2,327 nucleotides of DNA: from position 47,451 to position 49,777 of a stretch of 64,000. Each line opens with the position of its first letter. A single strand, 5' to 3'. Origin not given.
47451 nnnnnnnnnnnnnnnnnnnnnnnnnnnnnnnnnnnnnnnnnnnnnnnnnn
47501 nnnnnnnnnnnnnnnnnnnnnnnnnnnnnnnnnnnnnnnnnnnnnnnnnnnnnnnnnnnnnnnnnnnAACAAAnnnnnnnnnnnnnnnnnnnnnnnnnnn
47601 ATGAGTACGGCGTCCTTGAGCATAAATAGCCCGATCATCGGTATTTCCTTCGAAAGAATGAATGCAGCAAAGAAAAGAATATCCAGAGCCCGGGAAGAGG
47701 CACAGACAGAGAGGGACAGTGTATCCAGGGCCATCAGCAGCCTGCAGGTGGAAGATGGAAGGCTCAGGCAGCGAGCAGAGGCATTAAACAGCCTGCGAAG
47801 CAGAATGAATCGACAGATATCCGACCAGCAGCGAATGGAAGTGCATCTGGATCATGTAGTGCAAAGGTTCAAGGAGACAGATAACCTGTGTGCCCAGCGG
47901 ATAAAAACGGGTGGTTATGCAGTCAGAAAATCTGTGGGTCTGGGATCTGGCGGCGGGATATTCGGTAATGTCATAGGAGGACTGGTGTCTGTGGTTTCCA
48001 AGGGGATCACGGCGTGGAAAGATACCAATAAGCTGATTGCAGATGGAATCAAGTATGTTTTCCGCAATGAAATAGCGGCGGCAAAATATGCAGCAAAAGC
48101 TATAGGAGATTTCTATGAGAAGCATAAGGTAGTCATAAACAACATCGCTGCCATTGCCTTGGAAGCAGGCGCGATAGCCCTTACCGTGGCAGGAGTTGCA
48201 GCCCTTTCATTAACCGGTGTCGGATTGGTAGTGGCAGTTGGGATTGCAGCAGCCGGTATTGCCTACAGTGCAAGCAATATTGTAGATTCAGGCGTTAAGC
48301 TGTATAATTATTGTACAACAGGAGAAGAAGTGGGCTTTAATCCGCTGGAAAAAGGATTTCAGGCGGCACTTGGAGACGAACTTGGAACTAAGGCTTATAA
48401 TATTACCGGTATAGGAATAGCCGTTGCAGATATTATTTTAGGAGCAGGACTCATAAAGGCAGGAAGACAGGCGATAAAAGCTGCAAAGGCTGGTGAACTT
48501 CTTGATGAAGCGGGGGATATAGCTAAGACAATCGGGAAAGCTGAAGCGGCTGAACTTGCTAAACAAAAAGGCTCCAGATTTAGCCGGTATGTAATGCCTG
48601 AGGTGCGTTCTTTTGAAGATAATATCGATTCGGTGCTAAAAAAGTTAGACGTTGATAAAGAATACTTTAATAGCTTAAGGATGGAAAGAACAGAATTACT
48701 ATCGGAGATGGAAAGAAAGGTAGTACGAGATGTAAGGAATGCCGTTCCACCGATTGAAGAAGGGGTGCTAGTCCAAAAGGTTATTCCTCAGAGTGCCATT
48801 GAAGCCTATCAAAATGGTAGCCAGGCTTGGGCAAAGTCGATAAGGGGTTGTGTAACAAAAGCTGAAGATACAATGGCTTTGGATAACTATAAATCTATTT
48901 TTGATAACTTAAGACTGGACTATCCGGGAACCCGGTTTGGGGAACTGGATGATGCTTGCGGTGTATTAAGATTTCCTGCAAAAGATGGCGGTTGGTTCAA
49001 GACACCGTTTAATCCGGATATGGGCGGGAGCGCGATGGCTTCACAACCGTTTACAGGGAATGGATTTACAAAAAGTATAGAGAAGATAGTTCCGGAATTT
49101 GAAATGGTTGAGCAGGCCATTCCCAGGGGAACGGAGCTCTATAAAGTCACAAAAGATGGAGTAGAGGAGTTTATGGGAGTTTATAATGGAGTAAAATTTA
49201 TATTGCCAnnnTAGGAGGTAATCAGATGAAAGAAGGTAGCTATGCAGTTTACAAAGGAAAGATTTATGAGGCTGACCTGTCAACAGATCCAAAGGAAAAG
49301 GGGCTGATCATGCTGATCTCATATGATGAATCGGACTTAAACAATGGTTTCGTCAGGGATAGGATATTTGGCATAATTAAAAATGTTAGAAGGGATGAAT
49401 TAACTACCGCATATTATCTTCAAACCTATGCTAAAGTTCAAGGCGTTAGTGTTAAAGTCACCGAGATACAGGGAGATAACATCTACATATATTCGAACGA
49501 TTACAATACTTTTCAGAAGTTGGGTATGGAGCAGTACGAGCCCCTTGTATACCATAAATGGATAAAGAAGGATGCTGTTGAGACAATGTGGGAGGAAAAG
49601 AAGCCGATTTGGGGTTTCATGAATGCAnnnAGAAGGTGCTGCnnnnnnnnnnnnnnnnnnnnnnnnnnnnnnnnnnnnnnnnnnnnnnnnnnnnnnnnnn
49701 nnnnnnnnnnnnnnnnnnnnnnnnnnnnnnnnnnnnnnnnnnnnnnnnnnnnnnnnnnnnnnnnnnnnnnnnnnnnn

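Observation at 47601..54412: Two paralogous polymorphic toxins with a shared non-LXG N-terminal module downstream of essC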

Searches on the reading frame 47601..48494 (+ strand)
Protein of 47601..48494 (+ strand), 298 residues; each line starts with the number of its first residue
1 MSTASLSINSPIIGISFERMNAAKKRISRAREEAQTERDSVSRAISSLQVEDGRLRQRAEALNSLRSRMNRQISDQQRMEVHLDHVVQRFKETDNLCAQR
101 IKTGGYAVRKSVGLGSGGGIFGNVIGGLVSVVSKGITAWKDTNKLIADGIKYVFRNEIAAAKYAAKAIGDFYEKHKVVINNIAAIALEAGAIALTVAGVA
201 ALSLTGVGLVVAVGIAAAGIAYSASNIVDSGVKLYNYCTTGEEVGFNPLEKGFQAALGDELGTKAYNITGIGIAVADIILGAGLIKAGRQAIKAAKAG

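Call 13: find_homologous_proteins(query=window:47601-48494:+, max_evalue=0.001)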
Query seq(298 aa) (298 aa): 7 proteins with E <= 0.001 among 8000 candidates.
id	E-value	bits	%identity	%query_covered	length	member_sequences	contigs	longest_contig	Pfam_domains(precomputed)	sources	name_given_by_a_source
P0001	4.6e-119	415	70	98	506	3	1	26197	-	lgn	-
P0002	5.7e-50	189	62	50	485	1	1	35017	-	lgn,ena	-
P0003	4.5e-47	179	61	50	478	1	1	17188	-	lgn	-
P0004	8.4e-38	149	56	47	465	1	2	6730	PF13930.13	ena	-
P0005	9.9e-36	142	53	51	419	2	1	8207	-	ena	-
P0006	1.2e-35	142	54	51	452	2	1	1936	PF01909.30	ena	-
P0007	7.8e-31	126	50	49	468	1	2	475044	PF14414.13,PF12639.14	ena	-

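Call 21: find_encoding_contigs(protein=P0007, flank=10000, max_places=3)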
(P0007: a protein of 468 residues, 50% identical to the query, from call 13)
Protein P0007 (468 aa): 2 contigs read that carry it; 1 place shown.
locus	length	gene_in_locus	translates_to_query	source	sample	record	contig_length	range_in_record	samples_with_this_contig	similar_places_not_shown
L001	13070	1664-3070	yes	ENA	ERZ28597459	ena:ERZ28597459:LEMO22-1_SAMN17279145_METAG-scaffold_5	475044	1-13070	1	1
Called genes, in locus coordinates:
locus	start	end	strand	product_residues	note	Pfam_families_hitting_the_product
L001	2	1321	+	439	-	?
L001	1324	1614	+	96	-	PF06013:WXG100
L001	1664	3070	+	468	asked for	PF12639:Colicin-DNase (weak), PF14414:WHH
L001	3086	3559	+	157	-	PF14567:SUKH_5 (faint), PF09346:SMI1_KNR4, PF14568:SUKH_6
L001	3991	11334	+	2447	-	PF12810:ALK_LTK_GRD (weak)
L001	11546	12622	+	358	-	-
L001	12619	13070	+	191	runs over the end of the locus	-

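Call 22: find_encoding_contigs(protein=P0002, flank=10000, max_places=3)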
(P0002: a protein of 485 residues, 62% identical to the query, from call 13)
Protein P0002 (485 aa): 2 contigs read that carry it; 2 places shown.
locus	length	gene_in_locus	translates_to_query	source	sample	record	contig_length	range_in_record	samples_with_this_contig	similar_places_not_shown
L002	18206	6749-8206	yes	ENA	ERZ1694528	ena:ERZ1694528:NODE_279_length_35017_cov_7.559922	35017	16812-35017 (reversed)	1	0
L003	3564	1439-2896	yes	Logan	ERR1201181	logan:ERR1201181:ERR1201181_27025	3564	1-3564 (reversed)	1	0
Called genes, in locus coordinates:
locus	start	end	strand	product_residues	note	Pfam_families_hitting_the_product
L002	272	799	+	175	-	PF13302:Acetyltransf_3, PF00583:Acetyltransf_1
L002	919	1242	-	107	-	PF00893:Multi_Drug_Res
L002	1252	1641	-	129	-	PF17314:DUF5360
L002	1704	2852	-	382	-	PF01757:Acyl_transf_3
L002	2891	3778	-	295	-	PF01135:PCMT (weak), PF01209:Ubie_methyltran, PF05175:MTS (weak), PF13649:Methyltransf_25, PF13847:Methyltransf_31, PF08241:Methyltransf_11, PF08242:Methyltransf_12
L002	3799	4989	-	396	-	PF04339:FemAB_like, PF13480:Acetyltransf_6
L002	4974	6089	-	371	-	PF01073:3Beta_HSD, PF01370:Epimerase, PF07993:NAD_binding_4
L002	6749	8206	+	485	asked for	-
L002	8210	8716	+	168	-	-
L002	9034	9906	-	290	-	PF00165:HTH_AraC (faint), PF12833:HTH_18, PF06445:GyrI-like, PF14526:Cass2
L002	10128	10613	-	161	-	PF13302:Acetyltransf_3 (weak), PF00583:Acetyltransf_1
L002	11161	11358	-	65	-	-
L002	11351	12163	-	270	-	PF00756:Esterase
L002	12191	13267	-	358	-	PF07470:Glyco_hydro_88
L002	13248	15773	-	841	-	-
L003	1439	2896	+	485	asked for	-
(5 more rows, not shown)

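Call 23: find_encoding_contigs(protein=P0001, flank=10000, max_places=3)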
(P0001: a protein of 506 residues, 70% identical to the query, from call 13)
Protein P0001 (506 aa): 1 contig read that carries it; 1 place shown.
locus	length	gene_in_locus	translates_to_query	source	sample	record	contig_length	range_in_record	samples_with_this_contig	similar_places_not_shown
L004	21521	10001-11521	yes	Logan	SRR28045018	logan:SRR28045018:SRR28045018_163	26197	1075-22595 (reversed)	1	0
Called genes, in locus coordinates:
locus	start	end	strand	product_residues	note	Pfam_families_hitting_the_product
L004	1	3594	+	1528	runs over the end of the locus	PF16697:Yop-YscD_cpl (faint), PF00498:FHA, PF01637:ATPase_2 (faint), PF20720:nSTAND3 (faint), PF24883:NPHP3_N (faint), PF13245:AAA_19 (faint), PF01580:FtsK_SpoIIIE, PF01580:FtsK_SpoIIIE, +8 more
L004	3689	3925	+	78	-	PF08817:YukD (weak)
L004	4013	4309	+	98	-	PF06013:WXG100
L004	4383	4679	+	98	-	PF06013:WXG100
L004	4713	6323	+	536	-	-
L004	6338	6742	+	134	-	PF27768:UCP033725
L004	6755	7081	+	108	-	-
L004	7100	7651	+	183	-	-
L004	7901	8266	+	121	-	-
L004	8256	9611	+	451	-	-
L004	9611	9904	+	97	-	PF06013:WXG100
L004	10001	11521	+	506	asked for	-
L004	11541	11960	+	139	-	PF14567:SUKH_5 (faint), PF09346:SMI1_KNR4, PF14568:SUKH_6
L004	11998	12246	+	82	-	-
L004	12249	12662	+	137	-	PF14567:SUKH_5 (weak), PF09346:SMI1_KNR4, PF14568:SUKH_6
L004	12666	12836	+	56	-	-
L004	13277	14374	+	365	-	-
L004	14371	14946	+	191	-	-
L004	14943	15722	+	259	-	-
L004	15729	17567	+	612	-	-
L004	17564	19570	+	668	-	-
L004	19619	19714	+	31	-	-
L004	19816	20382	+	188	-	-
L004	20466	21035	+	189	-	-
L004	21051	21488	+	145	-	-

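Call 24: find_encoding_contigs(protein=P0003, flank=10000, max_places=3)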
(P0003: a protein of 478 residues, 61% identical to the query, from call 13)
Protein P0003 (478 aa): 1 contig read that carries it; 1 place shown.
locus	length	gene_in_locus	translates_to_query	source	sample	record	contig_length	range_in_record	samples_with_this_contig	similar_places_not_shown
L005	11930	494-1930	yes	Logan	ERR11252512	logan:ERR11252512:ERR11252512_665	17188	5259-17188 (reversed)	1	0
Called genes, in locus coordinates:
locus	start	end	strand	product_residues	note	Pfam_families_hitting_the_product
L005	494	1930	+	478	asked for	-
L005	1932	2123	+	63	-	-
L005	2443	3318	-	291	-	PF00165:HTH_AraC (faint), PF12833:HTH_18, PF06445:GyrI-like, PF14526:Cass2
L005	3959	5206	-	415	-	PF02746:MR_MLE_N, PF13378:MR_MLE_C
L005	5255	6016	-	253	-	PF00106:adh_short, PF08659:KR (faint), PF13561:adh_short_C2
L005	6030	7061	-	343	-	PF08240:ADH_N, PF00107:ADH_zinc_N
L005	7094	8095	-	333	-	PF00005:ABC_tran, PF08352:oligo_HPY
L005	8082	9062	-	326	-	PF00005:ABC_tran, PF02463:SMC_N (weak), PF13304:AAA_21, PF08352:oligo_HPY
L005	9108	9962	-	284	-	PF12911:OppC_N (weak), PF00528:BPD_transp_1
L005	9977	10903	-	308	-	PF19300:BPD_transp_1_N, PF00528:BPD_transp_1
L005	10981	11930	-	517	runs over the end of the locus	PF00496:SBP_bac_5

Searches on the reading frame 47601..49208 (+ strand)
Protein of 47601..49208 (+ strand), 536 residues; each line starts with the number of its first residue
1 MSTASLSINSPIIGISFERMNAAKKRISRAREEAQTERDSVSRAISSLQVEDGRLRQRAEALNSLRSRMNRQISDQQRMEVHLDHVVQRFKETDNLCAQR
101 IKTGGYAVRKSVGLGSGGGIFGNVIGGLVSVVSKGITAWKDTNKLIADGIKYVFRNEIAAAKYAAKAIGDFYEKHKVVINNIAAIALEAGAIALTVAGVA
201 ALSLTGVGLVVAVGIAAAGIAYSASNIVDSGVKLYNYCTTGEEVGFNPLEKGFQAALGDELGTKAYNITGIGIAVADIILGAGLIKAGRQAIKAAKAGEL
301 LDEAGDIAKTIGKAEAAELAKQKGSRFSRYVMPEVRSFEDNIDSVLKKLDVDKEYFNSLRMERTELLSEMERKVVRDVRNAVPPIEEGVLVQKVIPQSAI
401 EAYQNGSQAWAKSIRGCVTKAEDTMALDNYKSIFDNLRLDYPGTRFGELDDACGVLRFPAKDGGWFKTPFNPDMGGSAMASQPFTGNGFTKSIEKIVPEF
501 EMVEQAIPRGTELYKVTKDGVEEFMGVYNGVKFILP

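Call 8: search_protein_families(library=pfam, proteins=[window:47601-49208:+], max_evalue=1)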
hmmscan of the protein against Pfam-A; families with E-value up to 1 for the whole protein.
window:47601-49208:+ (536 aa): 5 families
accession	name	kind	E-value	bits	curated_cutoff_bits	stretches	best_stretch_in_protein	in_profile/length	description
PF10310.14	DUF5427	-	0.01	15.3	25.1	1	21-100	150-229/461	Family of unknown function (DUF5427)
PF05276.19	SH3BP5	-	0.021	15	25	0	339-426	18-106/231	SH3 domain-binding protein 5 (SH3BP5)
PF11932.13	DUF3450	-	0.12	12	32.6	1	14-85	15-86/241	Protein of unknown function (DUF3450)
PF17562.7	Styelin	-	0.22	12.3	27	1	164-185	6-27/59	Styelin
PF19284.4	Arc_MA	-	0.5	10.9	28.5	1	401-426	33-58/108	Arc MA domain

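Call 9: search_protein_families(library=ncbifam, proteins=[window:47601-49208:+], max_evalue=0.1)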
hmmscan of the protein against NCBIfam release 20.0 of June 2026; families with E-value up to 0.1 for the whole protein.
window:47601-49208:+ (536 aa): 1 family
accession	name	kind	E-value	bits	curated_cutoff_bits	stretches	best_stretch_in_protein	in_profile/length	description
NF040665.1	relax_SAG1250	exception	0.032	12.7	575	1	67-110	68-109/606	SAG1250 family conjugative relaxase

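Call 14: search_solved_structures(query=window:47601-49208:+, max_evalue=1)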
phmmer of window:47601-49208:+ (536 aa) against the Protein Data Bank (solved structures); distinct sequences matched with E-value up to 1: 1.
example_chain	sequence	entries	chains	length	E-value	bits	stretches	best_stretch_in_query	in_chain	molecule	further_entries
7tbl_k1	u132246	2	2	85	0.6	12.8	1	46-97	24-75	NUP62 CCS1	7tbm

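Call 29: search_protein_families(library=pfam, alignment_id=A3, max_evalue=0.001)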
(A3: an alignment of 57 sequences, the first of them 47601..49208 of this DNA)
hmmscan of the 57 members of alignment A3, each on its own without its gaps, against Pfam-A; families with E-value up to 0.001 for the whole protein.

A. member 1, window:47601-49208:+ (536 aa): 0 families

B. families by the number of members that match (of 57 scanned): 8 families
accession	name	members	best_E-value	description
PF13930.12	Endonuclea_NS_2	3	2.1e-36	DNA/RNA non-specific endonuclease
PF14411.12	LHH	1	5.9e-27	A nuclease of the HNH/ENDO VII superfamily with conserved LHH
PF14414.12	WHH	1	9.1e-14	A nuclease of the HNH/ENDO VII superfamily with conserved WHH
PF14436.11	EndoU_bacteria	1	3.4e-11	Bacterial EndoU nuclease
PF12639.13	Colicin-DNase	1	1.1e-06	DNase/tRNase domain of colicin-like bacteriocin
PF01909.29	NTP_transf_2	1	2.2e-05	Nucleotidyltransferase domain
PF14523.12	Syntaxin_2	1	0.00014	Syntaxin-like protein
PF01223.29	Endonuclease_NS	1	0.00051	DNA/RNA non-specific endonuclease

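Call 42: predict_structure(alignment_id=A3)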
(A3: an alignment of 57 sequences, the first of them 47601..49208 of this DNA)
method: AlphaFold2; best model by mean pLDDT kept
length: 536 residues; sequences in the alignment: 57
mean_pLDDT: 52.5   pTM: 0.30
mean pLDDT of the five models: 52.5, 49.9, 48.9, 45.7, 42.9
residues with pLDDT >= 90: 55; 70-90: 68; 50-70: 105; < 50: 308
segments of 3 or more residues with pLDDT < 50: 1-8, 117-136, 196-214, 270-272, 274-344, 359-376, 381-404, 406-427, 429-536
pLDDT, mean of each block of 10 residues (from residue 1): 41 79 94 95 87 85 94 95 93 87 67 51 39 48 61 68 64 68 59 48 39 49 70 71 80 69 60 38 29 28 30 34 29 29 49 53 39 45 30 35 46 36 45 38 34 39 33 26 27 27 32 43 40 33
secondary structure, 60 per line:
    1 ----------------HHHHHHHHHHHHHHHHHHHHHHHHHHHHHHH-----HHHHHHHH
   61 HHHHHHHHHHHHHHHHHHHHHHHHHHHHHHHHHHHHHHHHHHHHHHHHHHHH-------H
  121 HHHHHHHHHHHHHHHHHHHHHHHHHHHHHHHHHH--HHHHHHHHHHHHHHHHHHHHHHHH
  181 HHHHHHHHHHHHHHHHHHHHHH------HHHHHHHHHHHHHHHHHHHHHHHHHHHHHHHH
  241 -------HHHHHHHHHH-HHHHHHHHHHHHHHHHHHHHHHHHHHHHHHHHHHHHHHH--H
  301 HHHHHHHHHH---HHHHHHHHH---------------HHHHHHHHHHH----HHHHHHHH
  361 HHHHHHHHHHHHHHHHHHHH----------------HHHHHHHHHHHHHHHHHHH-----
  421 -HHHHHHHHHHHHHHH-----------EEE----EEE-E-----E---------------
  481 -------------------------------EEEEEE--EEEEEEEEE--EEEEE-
elements in order: H17-47 H53-112 H120-154 H157-202 H209-240 H248-257 H259-297 H300-310 H314-322 H338-348 H353-380 H397-415 H422-436 E448-450 E455-457 E512-517 E520-528 E531-535

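Call 57: fold_search(model_id=the predicted structure, library=pdb)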
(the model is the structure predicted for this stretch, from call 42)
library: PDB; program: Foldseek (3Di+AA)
matches with E <= 10: 77; with E <= 0.001: 0
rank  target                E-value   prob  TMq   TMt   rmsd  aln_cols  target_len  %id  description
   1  7rg9_R                1.0e+00  0.12  0.13  0.20  22.4       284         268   13  cryo-EM of human Glucagon-like peptide 1 receptor GLP-1R in apo form (released 2022-04-13)
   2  8esz_AM               1.1e+00  0.15  0.11  0.25  17.5       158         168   16  Structure of mitochondrial complex I from Drosophila melanogaster, Helix-locked state (released 2023-03-29)
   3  4j7k_A                1.8e+00  0.96  0.14  0.77   3.7        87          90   20  The crystal structure of a secreted protein EsxB (Mutant E54Q) from Bacillus anthracis str. Sterne (released 2013-03-06)
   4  4j10_A                1.9e+00  0.96  0.14  0.79   2.9        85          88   20  The crystal structure of a secreted protein ESXB (SeMet-labeled) from Bacillus anthracis str. Sterne (released 2013-02-13)
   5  5uz7_R                2.1e+00  0.07  0.11  0.19  26.7       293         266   10  Volta phase plate cryo-electron microscopy structure of a calcitonin receptor-heterotrimeric Gs protein complex (released 2017-05-03)
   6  5n7k_C                2.6e+00  0.15  0.10  0.29   8.3       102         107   20  Crystal structure of the coiled-coil domain of human tricellulin (released 2017-07-12)
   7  4j7j_A                2.9e+00  0.91  0.14  0.79   2.8        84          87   18  The crystal structure of a secreted protein EsxB (Mutant G53A) from Bacillus anthracis str. Sterne (released 2013-03-06)
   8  4j41_A                2.9e+00  0.91  0.15  0.81   2.9        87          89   16  The crystal structure of a secreted protein EsxB (Mutant P67A) from Bacillus anthracis str. Sterne (released 2013-02-20)
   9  4j11_A                2.9e+00  0.89  0.14  0.77   3.7        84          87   18  The crystal structure of a secreted protein ESXB (wild-type, in P21 space group) from Bacillus anthracis str. sterne (released 2013-02-13)
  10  5nfd_B                2.9e+00  0.30  0.10  0.44   4.7        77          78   21  Antiparallel monomeric coiled coil of Kif21A (released 2018-05-02)
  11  6zvr_CB               3.1e+00  0.11  0.10  0.22  19.0       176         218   15  C11 symmetry: Bacterial Vipp1 and PspA are members of the ancient ESCRT-III membrane-remodeling superfamily. (released 2021-08-04)
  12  8qbw                  3.3e+00  0.12  0.10  0.23  16.8       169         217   18  Cryo-EM structure of Vipp1-deltaH6_aa1-219 helical filament with lattice 3 (Vipp1-deltaH6_L3) (released 2024-09-11)
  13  5i6j                  3.6e+00  0.04  0.12  0.15  54.2       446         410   11  Crystal Structure of SRGAP2 F-BARx (released 2017-03-08)
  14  7sqc_1J               3.6e+00  0.02  0.08  0.11  53.9       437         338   14  Ciliary C1 central pair apparatus isolated from Chlamydomonas reinhardtii (released 2022-04-13)
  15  9hzm_0                3.9e+00  0.09  0.10  0.23  22.7       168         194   12  235 A SynPspA H1-5 rod after incubation with EPL (released 2025-08-13)
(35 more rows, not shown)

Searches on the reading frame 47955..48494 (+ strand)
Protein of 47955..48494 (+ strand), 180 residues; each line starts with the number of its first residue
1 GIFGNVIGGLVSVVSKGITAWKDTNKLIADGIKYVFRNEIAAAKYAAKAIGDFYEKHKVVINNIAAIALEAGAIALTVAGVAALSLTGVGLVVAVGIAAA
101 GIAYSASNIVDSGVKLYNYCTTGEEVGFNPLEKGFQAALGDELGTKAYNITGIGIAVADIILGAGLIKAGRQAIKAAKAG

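Call 75: search_protein_families(library=pfam, proteins=[window:47955-48494:+], max_evalue=10)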
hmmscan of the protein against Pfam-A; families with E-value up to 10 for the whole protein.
seq(180 aa): 2 families
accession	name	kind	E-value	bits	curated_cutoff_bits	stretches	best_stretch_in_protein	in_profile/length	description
PF17562.7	Styelin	-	0.022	15.5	27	1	46-68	6-28/59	Styelin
PF16013.10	DUF4781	-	5.3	6.2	27.9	1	49-115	85-147/310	Domain of unknown function (DUF4781)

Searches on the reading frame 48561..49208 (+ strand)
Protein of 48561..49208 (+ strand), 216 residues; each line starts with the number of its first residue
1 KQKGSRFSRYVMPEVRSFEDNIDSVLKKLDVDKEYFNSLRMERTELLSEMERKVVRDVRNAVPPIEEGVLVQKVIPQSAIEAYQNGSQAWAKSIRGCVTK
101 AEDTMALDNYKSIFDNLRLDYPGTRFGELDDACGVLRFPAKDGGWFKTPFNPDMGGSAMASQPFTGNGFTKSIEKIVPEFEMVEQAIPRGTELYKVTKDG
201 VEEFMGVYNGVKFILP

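Call 59: find_homologous_proteins(query=window:48561-49208:+, max_evalue=0.001)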
Query seq(216 aa) (216 aa): 1 proteins with E <= 0.001 among 100 candidates.
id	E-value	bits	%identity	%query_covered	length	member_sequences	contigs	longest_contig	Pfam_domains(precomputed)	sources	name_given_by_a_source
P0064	7.7e-16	77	29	80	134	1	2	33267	-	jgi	jgi:hypothetical protein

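Call 75: search_protein_families(library=pfam, proteins=[window:48561-49208:+], max_evalue=10)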
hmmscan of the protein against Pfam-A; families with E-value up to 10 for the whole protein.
seq(216 aa): 1 family
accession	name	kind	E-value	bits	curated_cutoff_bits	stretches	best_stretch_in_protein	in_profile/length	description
PF19284.4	Arc_MA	-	0.063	13.8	28.5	1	81-106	33-58/108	Arc MA domain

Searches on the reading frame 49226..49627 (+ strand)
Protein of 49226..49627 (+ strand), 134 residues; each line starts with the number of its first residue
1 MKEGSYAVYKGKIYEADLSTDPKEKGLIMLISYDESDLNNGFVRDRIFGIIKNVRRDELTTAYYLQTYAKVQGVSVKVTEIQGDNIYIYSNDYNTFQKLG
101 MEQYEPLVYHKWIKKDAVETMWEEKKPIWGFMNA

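Call 8: search_protein_families(library=pfam, proteins=[window:49226-49627:+], max_evalue=1)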
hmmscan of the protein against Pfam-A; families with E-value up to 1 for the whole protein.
window:49226-49627:+ (134 aa): 0 families

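Call 9: search_protein_families(library=ncbifam, proteins=[window:49226-49627:+], max_evalue=0.1)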
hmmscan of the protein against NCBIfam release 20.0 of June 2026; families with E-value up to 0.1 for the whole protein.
window:49226-49627:+ (134 aa): 0 families
